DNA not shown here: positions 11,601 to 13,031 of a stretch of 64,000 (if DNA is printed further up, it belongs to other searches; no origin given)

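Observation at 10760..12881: Radical-SAM/SPASM enzyme with an atypical CX3CX3C cluster, convergent with an HExxH protein; no precursor peptide found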

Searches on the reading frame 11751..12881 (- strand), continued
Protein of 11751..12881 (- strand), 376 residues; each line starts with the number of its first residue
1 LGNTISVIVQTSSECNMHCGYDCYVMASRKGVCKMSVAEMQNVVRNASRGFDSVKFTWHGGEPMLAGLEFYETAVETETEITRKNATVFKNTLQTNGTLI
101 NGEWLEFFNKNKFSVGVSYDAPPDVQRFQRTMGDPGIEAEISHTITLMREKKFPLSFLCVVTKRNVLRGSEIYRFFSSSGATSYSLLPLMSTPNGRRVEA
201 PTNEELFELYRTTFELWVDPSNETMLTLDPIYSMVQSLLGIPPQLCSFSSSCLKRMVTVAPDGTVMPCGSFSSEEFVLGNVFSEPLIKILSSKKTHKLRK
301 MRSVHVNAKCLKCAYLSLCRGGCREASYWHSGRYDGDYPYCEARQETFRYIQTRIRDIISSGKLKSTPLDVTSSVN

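Call 56: find_encoding_contigs(protein=P0023, flank=7000, max_places=2)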
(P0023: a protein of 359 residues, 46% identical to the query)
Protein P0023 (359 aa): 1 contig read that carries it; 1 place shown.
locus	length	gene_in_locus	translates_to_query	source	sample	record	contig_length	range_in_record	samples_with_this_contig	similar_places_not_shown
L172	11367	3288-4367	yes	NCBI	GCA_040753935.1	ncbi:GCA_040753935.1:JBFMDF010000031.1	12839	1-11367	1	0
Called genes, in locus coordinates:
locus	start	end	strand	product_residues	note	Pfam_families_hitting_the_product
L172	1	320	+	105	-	?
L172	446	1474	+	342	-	PF21783:YNCE (faint), PF02239:Cytochrom_D1 (faint), PF10282:Lactonase (faint), PF22494:choice_anch_I (faint), PF25174:Beta-prop_THOC3 (weak)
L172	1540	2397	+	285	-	PF01209:Ubie_methyltran, PF05148:Methyltransf_8 (weak), PF13489:Methyltransf_23, PF02353:CMAS (weak), PF13847:Methyltransf_31, PF08241:Methyltransf_11, PF08242:Methyltransf_12, PF13649:Methyltransf_25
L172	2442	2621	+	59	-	PF13560:HTH_31 (weak), PF01381:HTH_3, PF20432:Xre-like-HTH (weak)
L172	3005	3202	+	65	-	-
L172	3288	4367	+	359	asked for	PF04055:Radical_SAM (weak), PF13186:SPASM (weak)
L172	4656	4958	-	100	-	-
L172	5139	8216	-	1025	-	PF26449:DUF8128 (faint), PF02534:T4SS-DNA_transf (faint), PF01935:DUF87, PF10412:TrwB_AAD_bind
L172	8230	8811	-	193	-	-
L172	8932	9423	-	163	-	PF02075:RuvC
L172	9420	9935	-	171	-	-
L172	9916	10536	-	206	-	PF13730:HTH_36, PF12802:MarR_2 (faint), PF13545:HTH_Crp_2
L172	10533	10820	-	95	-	PF13560:HTH_31 (faint), PF01381:HTH_3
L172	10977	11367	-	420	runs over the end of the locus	PF15902:Sortilin-Vps10 (weak), PF18962:Por_Secre_tail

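Call 57: find_encoding_contigs(protein=P0009, flank=7000, max_places=2)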
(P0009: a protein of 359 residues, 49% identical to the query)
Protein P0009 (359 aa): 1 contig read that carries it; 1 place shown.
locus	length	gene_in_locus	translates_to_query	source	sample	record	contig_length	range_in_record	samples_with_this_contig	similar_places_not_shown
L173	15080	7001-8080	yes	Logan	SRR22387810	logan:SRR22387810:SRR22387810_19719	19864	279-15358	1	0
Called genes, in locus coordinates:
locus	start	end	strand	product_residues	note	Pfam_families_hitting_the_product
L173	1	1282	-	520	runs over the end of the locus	?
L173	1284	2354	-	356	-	PF00881:Nitroreductase (faint), PF14512:TM1586_NiRdase (faint)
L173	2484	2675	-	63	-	-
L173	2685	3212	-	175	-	-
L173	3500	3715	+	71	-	-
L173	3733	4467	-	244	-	PF13424:TPR_12 (faint), PF13432:TPR_16 (faint)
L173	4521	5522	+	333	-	PF21068:ATPgraspMvdD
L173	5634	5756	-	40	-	-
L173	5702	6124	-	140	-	PF00293:NUDIX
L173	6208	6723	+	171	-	PF13560:HTH_31, PF01381:HTH_3, PF12844:HTH_19, PF13443:HTH_26 (weak)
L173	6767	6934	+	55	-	-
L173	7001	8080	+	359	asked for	PF04055:Radical_SAM, PF13186:SPASM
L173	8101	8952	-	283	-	-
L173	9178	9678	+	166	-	-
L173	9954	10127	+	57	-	-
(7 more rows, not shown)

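Call 62: search_solved_structures(query=window:11751-12881:-, max_evalue=0.00001)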
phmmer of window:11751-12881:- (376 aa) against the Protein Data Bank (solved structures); distinct sequences matched with E-value up to 0.00001: 4.
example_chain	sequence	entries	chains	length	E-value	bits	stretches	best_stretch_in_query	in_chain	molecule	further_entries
4k36_A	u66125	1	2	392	1.1e-41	146.4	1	8-368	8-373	Anaerobic sulfatase-maturating enzyme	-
4k37_A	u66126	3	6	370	3.9e-41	144.6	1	8-359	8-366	Anaerobic sulfatase-maturating enzyme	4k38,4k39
9gm3_A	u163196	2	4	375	1.9e-13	53.6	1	8-342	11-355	ChlB radical SAM domain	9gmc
5wgg_A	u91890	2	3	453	7.7e-12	48.2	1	9-329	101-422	Radical SAM domain protein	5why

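Call 63: search_solved_structures(query=window:11751-12881:-, max_evalue=1e-30, show_alignments=1)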
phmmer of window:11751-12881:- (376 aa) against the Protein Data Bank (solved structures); distinct sequences matched with E-value up to 1e-30: 2.
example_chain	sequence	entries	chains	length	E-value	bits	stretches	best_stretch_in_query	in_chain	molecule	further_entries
4k36_A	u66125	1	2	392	1.1e-41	146.4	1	8-368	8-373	Anaerobic sulfatase-maturating enzyme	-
4k37_A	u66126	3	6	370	3.9e-41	144.6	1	8-359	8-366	Anaerobic sulfatase-maturating enzyme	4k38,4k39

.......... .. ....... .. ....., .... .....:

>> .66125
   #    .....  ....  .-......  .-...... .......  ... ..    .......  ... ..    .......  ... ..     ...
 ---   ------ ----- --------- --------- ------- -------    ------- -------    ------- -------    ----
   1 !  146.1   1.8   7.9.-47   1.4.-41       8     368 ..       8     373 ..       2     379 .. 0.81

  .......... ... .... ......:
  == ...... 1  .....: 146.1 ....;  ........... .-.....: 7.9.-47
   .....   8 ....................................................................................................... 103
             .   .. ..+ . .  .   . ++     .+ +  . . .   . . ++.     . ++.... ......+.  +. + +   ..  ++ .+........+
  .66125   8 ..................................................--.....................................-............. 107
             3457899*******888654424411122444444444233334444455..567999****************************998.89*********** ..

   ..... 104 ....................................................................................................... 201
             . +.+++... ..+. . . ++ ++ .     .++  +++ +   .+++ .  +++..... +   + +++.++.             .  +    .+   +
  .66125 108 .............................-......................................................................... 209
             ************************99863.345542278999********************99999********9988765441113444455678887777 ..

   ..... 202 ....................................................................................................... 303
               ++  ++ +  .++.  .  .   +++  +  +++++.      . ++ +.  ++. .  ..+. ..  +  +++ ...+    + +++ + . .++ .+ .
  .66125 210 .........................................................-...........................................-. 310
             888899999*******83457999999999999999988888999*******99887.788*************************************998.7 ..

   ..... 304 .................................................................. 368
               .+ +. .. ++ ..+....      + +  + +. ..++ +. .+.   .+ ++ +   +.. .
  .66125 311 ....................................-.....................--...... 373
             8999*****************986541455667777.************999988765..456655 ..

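Call 65: find_encoding_contigs(protein=P0287, flank=4000, max_places=2)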
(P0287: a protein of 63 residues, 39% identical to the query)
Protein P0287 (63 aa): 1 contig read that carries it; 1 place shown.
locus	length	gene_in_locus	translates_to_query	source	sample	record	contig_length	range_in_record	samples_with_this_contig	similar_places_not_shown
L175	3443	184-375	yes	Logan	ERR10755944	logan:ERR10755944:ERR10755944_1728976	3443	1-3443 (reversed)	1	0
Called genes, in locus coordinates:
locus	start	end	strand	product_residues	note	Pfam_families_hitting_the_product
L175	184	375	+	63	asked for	-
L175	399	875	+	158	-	PF04055:Radical_SAM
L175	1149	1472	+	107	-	PF13186:SPASM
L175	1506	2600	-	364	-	-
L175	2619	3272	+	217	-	PF13485:Peptidase_MA_2 (weak)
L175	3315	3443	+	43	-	?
